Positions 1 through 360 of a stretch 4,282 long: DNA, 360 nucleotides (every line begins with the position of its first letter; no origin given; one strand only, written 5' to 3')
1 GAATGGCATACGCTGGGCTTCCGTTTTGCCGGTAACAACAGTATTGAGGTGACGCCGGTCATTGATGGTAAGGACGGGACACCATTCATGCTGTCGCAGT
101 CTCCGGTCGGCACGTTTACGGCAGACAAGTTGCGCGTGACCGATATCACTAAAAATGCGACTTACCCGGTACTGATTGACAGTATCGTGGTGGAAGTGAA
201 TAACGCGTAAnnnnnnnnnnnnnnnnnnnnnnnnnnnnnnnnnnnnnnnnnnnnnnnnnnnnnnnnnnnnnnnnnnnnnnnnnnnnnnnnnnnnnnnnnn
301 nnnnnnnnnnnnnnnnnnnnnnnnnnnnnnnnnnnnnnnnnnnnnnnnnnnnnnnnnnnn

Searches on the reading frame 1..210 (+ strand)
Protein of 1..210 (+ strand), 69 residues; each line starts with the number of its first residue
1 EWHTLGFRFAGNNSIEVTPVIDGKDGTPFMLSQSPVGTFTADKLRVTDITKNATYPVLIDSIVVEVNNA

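Call 53: search_protein_families(library=pfam, proteins=[window:1-210:+], max_evalue=0.01)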
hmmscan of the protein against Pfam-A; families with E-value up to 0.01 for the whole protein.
window:1-210:+ (69 aa): 1 family
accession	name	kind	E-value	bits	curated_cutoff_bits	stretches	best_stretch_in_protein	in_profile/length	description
PF20350.3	DUF6645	-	2.6e-19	69.9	27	1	1-35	85-119/119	Family of unknown function (DUF6645)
